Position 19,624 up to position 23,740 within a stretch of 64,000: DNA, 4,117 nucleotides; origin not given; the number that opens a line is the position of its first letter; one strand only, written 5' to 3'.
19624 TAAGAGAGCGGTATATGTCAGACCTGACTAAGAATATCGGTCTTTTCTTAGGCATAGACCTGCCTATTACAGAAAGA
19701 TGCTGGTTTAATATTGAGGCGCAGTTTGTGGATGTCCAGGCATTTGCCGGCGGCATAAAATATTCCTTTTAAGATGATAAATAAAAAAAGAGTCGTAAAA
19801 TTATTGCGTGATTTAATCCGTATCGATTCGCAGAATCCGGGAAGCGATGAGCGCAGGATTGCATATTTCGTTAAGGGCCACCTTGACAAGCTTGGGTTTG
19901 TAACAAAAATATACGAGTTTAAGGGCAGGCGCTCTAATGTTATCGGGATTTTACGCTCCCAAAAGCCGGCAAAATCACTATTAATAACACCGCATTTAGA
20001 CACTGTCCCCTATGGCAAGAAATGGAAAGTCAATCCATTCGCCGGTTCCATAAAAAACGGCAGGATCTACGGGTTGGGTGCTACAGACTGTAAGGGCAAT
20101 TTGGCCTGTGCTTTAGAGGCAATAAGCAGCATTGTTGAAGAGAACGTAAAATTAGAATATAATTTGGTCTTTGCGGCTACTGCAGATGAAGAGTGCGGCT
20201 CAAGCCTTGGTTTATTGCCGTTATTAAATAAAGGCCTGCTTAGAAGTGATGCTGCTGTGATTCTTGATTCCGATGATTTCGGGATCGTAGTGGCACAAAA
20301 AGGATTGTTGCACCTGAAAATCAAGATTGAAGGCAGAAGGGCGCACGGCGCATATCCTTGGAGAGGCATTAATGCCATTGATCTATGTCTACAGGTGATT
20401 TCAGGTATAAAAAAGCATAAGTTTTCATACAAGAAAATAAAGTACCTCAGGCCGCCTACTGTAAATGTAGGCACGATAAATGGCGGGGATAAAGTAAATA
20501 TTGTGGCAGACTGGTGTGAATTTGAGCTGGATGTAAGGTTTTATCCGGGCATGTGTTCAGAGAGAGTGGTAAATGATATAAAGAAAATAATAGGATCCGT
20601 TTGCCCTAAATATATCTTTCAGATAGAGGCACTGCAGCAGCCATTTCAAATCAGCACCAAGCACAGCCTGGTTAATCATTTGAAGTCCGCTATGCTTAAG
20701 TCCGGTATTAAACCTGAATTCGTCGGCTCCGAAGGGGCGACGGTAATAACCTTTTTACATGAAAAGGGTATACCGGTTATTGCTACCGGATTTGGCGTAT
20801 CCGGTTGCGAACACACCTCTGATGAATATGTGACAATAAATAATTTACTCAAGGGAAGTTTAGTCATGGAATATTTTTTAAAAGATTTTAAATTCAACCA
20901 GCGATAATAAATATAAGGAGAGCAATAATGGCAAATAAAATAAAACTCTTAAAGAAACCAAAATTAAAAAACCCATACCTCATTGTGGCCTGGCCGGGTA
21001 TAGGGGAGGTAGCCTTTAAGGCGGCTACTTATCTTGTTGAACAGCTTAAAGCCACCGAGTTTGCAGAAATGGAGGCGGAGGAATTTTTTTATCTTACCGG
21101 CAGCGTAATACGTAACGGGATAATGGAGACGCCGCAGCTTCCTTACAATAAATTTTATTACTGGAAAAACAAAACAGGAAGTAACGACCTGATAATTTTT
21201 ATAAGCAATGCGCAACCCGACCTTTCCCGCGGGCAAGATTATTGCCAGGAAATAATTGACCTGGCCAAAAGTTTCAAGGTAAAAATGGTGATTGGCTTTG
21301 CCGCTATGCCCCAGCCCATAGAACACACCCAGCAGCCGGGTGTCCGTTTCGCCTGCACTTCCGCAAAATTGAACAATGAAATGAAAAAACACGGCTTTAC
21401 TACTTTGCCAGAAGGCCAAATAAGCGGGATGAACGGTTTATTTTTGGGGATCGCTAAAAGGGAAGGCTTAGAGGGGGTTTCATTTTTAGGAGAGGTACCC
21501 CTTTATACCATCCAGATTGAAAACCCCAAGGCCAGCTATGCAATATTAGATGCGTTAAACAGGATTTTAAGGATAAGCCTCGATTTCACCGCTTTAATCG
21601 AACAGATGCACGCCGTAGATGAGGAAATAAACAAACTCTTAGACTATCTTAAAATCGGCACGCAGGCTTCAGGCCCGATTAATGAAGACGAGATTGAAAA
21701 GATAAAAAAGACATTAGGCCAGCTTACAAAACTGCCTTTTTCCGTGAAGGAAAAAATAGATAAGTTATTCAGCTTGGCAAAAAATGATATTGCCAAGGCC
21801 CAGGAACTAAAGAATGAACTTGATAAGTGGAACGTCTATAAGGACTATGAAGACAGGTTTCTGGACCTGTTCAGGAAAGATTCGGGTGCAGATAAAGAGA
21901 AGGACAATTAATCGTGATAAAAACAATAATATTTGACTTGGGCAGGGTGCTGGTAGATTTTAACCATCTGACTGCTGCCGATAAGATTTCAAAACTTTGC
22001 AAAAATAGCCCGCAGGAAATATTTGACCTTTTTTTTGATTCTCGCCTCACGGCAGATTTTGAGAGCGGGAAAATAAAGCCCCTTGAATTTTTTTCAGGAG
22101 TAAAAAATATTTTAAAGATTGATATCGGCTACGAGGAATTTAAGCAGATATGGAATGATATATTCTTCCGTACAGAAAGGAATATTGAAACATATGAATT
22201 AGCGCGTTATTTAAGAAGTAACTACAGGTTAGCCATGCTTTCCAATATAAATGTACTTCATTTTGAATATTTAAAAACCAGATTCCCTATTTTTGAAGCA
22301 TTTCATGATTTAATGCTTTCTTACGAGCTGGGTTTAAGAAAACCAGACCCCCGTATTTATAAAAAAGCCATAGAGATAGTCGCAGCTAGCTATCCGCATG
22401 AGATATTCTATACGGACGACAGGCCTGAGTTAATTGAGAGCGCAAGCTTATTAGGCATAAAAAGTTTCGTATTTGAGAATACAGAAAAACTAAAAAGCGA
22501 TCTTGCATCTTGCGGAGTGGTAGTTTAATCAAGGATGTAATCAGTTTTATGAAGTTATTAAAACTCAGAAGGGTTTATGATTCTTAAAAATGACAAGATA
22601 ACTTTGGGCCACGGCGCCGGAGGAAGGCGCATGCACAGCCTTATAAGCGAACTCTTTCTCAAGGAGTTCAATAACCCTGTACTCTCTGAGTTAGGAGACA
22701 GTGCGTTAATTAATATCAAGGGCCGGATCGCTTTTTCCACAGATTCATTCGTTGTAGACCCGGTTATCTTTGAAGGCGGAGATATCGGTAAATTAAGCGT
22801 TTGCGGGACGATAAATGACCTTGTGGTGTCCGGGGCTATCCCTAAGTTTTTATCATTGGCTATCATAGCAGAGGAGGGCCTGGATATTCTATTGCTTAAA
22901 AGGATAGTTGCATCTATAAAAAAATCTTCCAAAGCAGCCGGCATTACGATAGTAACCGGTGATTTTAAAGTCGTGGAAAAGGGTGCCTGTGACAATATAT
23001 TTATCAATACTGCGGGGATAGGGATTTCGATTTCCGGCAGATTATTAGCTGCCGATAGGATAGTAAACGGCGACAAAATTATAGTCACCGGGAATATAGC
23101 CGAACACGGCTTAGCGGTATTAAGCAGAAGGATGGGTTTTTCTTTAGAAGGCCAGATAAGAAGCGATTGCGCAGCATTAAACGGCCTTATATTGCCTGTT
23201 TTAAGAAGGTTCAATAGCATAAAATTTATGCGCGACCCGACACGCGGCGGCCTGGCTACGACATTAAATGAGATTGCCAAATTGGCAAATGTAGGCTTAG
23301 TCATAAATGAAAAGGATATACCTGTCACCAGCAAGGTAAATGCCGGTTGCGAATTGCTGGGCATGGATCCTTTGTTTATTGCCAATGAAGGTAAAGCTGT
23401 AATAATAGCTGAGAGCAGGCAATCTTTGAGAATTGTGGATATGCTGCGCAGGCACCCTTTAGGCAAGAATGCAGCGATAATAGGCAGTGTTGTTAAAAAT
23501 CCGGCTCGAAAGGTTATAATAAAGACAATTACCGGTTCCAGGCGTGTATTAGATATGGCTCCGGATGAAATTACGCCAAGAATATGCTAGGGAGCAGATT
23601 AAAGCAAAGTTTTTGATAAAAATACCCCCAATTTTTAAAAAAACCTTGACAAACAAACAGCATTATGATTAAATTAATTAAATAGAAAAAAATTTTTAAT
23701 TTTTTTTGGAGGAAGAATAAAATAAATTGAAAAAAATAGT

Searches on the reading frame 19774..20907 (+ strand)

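Call 73: search_protein_families(library=pfam, proteins=[window:19774-20907:+], max_evalue=0.000001)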
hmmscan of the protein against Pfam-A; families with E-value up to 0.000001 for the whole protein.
window:19774-20907:+ (377 aa): 3 families
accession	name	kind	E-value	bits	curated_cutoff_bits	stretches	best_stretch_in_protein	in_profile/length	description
PF01546.33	Peptidase_M20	-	1.1e-30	107.5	24.6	1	73-370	4-205/206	Peptidase family M20/M25/M40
PF07687.19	M20_dimer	-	2.1e-24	85.9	21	1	173-280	1-106/107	Peptidase dimerisation domain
PF04389.22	Peptidase_M28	-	2.8e-07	30.9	21.3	1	55-142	1-69/193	Peptidase family M28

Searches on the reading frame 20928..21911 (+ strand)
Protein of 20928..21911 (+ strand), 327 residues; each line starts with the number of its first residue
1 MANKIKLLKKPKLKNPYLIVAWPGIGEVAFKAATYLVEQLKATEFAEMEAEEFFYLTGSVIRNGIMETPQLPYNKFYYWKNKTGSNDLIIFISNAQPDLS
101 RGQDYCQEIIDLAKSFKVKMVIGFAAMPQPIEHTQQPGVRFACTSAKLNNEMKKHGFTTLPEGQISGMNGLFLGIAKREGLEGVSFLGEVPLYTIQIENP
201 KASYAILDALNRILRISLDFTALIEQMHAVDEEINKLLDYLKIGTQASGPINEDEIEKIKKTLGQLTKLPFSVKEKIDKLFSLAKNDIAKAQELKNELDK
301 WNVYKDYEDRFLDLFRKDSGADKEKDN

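Call 73: search_protein_families(library=pfam, proteins=[window:20928-21911:+], max_evalue=0.000001)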
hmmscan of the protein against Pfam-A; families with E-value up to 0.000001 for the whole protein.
window:20928-21911:+ (327 aa): 1 family
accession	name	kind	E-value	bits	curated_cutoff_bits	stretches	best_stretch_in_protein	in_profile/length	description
PF09754.15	PAC2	-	1.8e-39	136.2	25.8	1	18-237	1-214/215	PAC2 family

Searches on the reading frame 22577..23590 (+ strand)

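Call 73: search_protein_families(library=pfam, proteins=[window:22577-23590:+], max_evalue=0.000001)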
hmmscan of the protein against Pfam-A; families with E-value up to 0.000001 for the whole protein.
window:22577-23590:+ (337 aa): 2 families
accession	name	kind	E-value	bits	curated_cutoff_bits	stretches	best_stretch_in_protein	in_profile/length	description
PF02769.27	AIRS_C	-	1.5e-24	87.4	23.1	1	165-315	3-155/156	AIR synthase related protein, C-terminal domain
PF00586.29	AIRS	-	2.5e-18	67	24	1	41-150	3-111/112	AIR synthase related protein, N-terminal domain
